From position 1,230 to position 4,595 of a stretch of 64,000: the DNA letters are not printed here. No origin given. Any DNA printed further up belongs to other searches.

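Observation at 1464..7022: Type III-like R-M locus with inverted gene order (res before mod, ATGA-coupled) and an oversized Mod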

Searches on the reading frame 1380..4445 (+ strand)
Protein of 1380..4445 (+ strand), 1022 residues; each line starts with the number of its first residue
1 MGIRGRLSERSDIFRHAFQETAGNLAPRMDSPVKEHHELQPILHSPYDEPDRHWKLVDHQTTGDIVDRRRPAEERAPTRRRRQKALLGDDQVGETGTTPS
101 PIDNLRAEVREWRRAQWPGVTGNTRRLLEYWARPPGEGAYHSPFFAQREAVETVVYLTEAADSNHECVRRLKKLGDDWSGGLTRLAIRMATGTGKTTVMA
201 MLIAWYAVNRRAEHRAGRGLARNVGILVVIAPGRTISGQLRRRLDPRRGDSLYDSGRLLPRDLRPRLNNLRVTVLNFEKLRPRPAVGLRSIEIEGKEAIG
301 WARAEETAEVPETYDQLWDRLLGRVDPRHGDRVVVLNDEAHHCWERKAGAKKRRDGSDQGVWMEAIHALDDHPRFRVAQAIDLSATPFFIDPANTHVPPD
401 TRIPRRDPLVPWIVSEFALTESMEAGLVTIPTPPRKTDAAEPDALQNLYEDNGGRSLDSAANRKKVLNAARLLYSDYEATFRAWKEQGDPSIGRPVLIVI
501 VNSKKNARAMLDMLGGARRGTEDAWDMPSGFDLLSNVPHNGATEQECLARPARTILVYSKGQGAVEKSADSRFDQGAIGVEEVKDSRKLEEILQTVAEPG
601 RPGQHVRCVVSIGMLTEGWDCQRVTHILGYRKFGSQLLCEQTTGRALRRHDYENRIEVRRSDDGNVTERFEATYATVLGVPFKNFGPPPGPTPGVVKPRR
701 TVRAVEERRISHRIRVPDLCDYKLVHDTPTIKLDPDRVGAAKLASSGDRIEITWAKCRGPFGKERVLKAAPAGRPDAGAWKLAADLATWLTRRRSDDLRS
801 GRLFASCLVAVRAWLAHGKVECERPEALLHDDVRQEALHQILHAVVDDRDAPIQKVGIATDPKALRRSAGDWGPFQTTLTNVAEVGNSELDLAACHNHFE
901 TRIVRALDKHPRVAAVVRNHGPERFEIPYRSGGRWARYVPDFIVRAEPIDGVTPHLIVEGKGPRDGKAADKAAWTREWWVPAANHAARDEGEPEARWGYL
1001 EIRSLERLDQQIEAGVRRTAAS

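Call 6: search_protein_families(library=pfam, proteins=[window:1380-4445:+], max_evalue=0.01)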
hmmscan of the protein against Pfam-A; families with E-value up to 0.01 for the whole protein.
window:1380-4445:+ (1022 aa): 1 family
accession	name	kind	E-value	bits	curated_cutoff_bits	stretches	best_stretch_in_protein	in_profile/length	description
PF04851.21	ResIII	-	2.3e-08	34.6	22.5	1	169-388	20-163/164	Type III restriction enzyme, res subunit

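Call 7: search_protein_families(library=ncbifam, proteins=[window:1380-4445:+], max_evalue=0.01)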
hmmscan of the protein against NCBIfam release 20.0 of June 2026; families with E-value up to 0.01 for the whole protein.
window:1380-4445:+ (1022 aa): 2 families
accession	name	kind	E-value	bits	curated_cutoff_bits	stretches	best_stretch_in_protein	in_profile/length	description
NF046055.1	restr_BPTD_3080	equivalog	2.5e-171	571.9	800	1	40-1013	3-967/970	BPTD_3080 family restriction endonuclease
NF008521.0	PRK11448.1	equivalog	0.0012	17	729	0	607-651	758-802/1123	type I restriction-modification system endonuclease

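Call 8: search_protein_families(library=padloc, proteins=[window:1380-4445:+], max_evalue=0.01)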
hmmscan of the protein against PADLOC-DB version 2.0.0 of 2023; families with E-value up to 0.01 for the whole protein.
window:1380-4445:+ (1022 aa): 2 families
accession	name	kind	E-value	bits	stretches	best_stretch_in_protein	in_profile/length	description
PDLC03648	REase_III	-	0.00037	16.7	1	605-662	310-366/871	Type III restriction enzyme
PDLC03042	REase_I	-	0.0083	11.5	0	583-655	768-836/1170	Type I restriction enzyme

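Call 9: find_encoding_contigs(protein=window:1380-4445:+, flank=10000, max_places=6)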
Protein window:1380-4445:+ (1022 aa): no gene with exactly this product is on record in the collection.

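Call 18: search_solved_structures(query=window:1380-4445:+, max_evalue=0.01)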
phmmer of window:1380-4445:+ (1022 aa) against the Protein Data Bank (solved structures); distinct sequences matched with E-value up to 0.01: 0.

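Call 45: search_dna_similar(query=window:1464-4445:+, collection=plasmids, mode=protein, max_rows=15)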
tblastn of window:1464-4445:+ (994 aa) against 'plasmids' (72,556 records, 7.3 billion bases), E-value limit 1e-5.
Records with a match: 42; places in all: 43; records where one place covers at least 80% of the query: 16.
Best place of each record, by identity: <60% 42.
By first word of the organism name: Rhizobium 4; Shinella 4; Rhodococcus 4; Pseudomonas 4; Sphingobium 3; Methylibium 2; Planktothrix 2; Agrobacterium 2; Tistrella 1; Gemmobacter 1; and 15 more.
By predicted mobility (MOB-suite, as given by PLSDB): non-mobilizable 19; conjugative 13; mobilizable 10.
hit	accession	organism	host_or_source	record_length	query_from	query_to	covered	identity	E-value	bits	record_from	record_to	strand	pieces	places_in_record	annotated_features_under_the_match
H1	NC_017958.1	Tistrella mobilis KA081020-065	-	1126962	3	990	99%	30.8%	1e-89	323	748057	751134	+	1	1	record has no annotation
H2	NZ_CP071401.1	Rhizobium leguminosarum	lentil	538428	12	990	98%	30.2%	3e-84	306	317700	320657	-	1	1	BPTD_3080 family restriction endonuclease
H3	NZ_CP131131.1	Shinella zoogloeoides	isolate,Activated charcoal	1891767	12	993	99%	30.1%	2e-85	310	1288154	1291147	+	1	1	none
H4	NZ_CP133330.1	Rhodococcus sp. DN22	-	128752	12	989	98%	30.1%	2e-77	286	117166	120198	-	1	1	BPTD_3080 family restriction endonuclease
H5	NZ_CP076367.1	Gemmobacter fulvus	cell culture,Anabaena culture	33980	4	984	99%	30.0%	2e-85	310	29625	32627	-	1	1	BPTD_3080 family restriction endonuclease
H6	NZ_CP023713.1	Rhodococcus ruber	cell culture,dyed contaminated landsoil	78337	12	985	98%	30.2%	5e-75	278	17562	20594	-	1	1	BPTD_3080 family restriction endonuclease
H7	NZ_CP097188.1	Rhodococcus sp. GA1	cell culture,soil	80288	12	985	98%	30.2%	5e-75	278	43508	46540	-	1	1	BPTD_3080 family restriction endonuclease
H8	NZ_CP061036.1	Sphingomonas aliaeris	whole organism,Pork steak,pork steak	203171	12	974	97%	30.1%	4e-81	297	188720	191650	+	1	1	BPTD_3080 family restriction endonuclease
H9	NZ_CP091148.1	Pseudomonas avellanae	hazelnut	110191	5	974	98%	29.6%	3e-88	318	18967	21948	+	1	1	BPTD_3080 family restriction endonuclease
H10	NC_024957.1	Methylibium sp. T29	water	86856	12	981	98%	29.6%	7e-83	302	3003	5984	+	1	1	BPTD_3080 family restriction endonuclease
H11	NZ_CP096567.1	Rhodococcus qingshengii JCM 15477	sandy loam,soil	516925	12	989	98%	29.3%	1e-77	286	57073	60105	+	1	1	BPTD_3080 family restriction endonuclease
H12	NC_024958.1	Methylibium sp. T29-B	water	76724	12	981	98%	29.5%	2e-82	301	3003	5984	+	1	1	BPTD_3080 family restriction endonuclease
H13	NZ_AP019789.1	Methylomagnum ishizawai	-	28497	12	984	98%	29.4%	3e-84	306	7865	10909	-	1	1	BPTD_3080 family restriction endonuclease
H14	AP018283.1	Chondrocystis sp. NIES-4102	-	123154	12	974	97%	28.5%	3e-83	303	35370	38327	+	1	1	type III restriction-modification enzyme, R/helicase subunit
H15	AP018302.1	Fischerella sp. NIES-4106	-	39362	12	905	90%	29.4%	1e-76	283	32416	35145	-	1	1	type III restriction-modification enzyme, R/helicase subunit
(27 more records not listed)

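Call 48: get_annotated_region(hit=H4, flank=6000)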
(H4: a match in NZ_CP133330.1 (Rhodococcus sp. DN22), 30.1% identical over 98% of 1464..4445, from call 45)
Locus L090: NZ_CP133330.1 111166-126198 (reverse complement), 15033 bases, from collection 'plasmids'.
description: Rhodococcus sp. DN22 strain strain DN22 plasmid p4, complete sequence
organism: Rhodococcus sp. DN22 (NCBI taxid 357684)
taxonomy: Bacteria; Actinomycetota; Actinomycetes; Mycobacteriales; Nocardiaceae; Rhodococcus; Rhodococcus sp. DN22
host: -; source: -; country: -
typing (MOB-suite, as given by PLSDB): mobilizable; relaxase MOBP
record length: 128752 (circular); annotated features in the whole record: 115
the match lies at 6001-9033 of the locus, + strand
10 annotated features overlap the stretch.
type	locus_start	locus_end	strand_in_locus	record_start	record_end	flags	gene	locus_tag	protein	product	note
CDS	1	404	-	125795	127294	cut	-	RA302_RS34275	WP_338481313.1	AAA family ATPase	-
CDS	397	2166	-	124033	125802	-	-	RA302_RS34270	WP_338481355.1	ATP-binding protein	-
CDS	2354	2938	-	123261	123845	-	-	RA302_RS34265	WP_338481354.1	TIGR02391 family protein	-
CDS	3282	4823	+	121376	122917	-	istA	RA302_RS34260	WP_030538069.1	IS21-like element IS1415 family transposase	GO:0006313 - DNA transposition [Evidence IEA]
CDS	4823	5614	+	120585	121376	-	istB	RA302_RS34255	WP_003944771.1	IS21-like element IS1415 family helper ATPase IstB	-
CDS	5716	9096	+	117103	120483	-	-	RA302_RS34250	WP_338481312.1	BPTD_3080 family restriction endonuclease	-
CDS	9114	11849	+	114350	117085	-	-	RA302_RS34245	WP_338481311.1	site-specific DNA-methyltransferase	GO:0009307 - DNA restriction-modification system [Evidence IEA]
CDS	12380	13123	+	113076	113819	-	-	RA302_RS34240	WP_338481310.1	DUF4839 domain-containing protein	-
CDS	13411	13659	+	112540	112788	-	-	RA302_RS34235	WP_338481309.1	hypothetical protein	-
CDS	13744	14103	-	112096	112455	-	-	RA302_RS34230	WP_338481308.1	Lsr2 family protein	-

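Call 56: search_solved_structures(query=A3, max_evalue=1)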
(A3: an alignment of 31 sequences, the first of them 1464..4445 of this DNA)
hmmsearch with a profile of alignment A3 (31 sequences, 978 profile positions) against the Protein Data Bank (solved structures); distinct sequences matched with E-value up to 1: 6.
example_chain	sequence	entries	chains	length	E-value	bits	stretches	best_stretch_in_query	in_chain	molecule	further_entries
4zcf_C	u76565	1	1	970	0.017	16.2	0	586-628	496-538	Restriction endonuclease EcoP15I, restriction subunit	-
1m0d_A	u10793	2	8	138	0.1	13.6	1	884-935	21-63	Endodeoxyribonuclease I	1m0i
1fzr_A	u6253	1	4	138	0.15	13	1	884-910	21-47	ENDONUCLEASE I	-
3h1t_A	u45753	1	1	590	0.18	12.8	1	142-177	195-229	Type I site-specific restriction-modification system, R (Restriction) subunit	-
2pfj_A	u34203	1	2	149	0.18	12.8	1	884-910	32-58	Endodeoxyribonuclease 1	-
6jde_B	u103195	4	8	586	0.69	10.9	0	585-627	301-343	Putative DNA repair helicase RadD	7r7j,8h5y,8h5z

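Call 57: find_homologous_proteins(query=window:1464-4445:+)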
Query window:1464-4445:+ (994 aa): 7970 proteins with E <= 0.001 among 8000 candidates; the best 120 are listed.
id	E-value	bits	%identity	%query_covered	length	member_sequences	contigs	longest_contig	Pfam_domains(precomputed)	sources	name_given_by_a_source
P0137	0.0e+0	2300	100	100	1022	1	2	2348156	PF04851.22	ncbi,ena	-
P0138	0.0e+0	1597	71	100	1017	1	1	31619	PF04851.22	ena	-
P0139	0.0e+0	1590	71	99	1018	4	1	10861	PF04851.22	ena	-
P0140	0.0e+0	1287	60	99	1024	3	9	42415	PF04851.22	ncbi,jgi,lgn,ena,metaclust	metaclust:\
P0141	0.0e+0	1284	59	100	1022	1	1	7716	PF04851.22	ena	-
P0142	0.0e+0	1282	59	99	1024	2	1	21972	PF04851.22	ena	-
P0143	0.0e+0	1271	60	99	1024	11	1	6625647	PF04851.22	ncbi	-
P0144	2.0e-291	987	50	99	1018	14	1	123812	PF04851.22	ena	-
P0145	8.0e-290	982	50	99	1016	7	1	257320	PF04851.22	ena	-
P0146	2.7e-285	967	49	99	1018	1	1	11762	PF04851.22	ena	-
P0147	1.5e-282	958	49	99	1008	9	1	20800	PF04851.22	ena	-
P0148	1.1e-281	955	50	99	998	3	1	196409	PF04851.22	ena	-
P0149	3.7e-281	953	49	99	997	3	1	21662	PF04851.22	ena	-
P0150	1.5e-279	948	50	97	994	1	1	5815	PF04851.22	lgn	-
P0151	1.2e-277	942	49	98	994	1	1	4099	PF04851.22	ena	-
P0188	3.5e-230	785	42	98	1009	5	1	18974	PF04851.22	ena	-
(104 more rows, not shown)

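Call 60: find_encoding_contigs(protein=P0188, flank=4000, max_places=3)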
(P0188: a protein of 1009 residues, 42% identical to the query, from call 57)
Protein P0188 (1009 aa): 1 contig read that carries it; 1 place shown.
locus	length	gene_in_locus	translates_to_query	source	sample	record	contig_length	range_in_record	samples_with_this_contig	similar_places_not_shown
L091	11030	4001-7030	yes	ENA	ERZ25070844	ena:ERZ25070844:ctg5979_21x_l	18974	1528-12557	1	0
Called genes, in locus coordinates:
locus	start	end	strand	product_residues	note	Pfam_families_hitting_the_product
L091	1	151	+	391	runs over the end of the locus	PF03480:DctP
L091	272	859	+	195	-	PF04290:DctQ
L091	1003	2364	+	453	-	PF06808:DctM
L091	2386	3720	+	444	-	PF01425:Amidase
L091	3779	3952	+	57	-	-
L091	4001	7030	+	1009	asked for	PF04851:ResIII (weak)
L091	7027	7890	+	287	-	PF01555:N6_N4_Mtase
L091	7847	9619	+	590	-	PF01555:N6_N4_Mtase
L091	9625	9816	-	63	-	-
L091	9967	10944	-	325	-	PF00389:2-Hacid_dh, PF02826:2-Hacid_dh_C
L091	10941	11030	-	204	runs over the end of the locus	PF04299:FMN_bind_2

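Call 68: predict_structure(alignment_id=A4)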
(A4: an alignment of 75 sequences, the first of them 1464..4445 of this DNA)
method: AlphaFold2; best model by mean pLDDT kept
length: 994 residues; sequences in the alignment: 75
mean_pLDDT: 82.8   pTM: 0.70
mean pLDDT of the five models: 82.8, 80.2, 78.4, 77.5, 76.7
residues with pLDDT >= 90: 459; 70-90: 374; 50-70: 81; < 50: 80
segments of 3 or more residues with pLDDT < 50: 49-68, 185-188, 259-267, 275-279, 534-543, 655-663, 665-670, 717-722
pLDDT, mean of each block of 10 residues (from residue 1): 81 92 88 85 71 37 43 92 96 92 83 88 97 93 95 94 90 95 60 86 84 90 89 88 89 72 45 49 84 76 86 84 58 80 92 89 86 80 92 91 85 80 87 83 93 88 88 92 95 91 94 95 94 44 64 85 89 94 70 88 79 77 84 91 91 58 37 91 94 82 87 64 73 82 59 87 59 82 93 79 76 86 83 85 87 93 94 97 97 90 77 96 95 75 90 91 83 94 97 91
secondary structure, 60 per line:
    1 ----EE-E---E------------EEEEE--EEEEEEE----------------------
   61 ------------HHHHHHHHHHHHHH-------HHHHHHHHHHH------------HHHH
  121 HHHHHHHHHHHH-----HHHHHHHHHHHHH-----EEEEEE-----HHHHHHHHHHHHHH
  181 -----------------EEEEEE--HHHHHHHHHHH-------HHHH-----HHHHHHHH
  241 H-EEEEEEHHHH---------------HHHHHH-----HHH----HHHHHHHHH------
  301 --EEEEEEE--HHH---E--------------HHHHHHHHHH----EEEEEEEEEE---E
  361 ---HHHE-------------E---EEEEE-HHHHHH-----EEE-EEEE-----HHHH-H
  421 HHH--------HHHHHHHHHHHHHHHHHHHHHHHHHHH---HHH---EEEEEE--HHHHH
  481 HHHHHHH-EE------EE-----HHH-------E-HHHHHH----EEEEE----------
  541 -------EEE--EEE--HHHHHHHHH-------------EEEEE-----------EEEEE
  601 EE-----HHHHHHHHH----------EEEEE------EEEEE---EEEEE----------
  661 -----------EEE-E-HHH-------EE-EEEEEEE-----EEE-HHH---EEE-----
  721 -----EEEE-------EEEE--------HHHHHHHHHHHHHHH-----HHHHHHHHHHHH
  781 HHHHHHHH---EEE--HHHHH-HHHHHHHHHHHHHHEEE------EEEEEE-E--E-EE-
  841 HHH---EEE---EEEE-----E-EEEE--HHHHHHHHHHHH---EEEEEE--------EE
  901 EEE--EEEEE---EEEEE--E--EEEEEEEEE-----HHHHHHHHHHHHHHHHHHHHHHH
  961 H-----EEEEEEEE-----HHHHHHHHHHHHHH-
elements in order (helices of 4 or more, strands of 3 or more residues): E25-29 E32-38 H73-86 H94-104 H117-132 H138-150 E156-161 H167-180 E198-203 H206-216 H224-227 H233-241 E243-248 H249-252 H268-273 H286-294 E303-309 H333-342 E347-356 E385-389 H391-396 E402-404 E406-409 H415-418 H420-423 H432-458 E468-473 H476-487 H516-521 E526-530 E548-550 E553-555 H558-566 E580-584 E596-602 H608-616 E627-631 E638-642 E646-650 E672-674 E691-697 E703-705 E713-715 E726-729 E737-740 H749-763 H769-788 E792-794 H797-801 H803-816 E817-819 E826-831 E847-849 E853-856 E864-867 H870-881 E885-890 E899-903 E906-910 E914-918 E924-932 H938-961 E967-974 H980-993
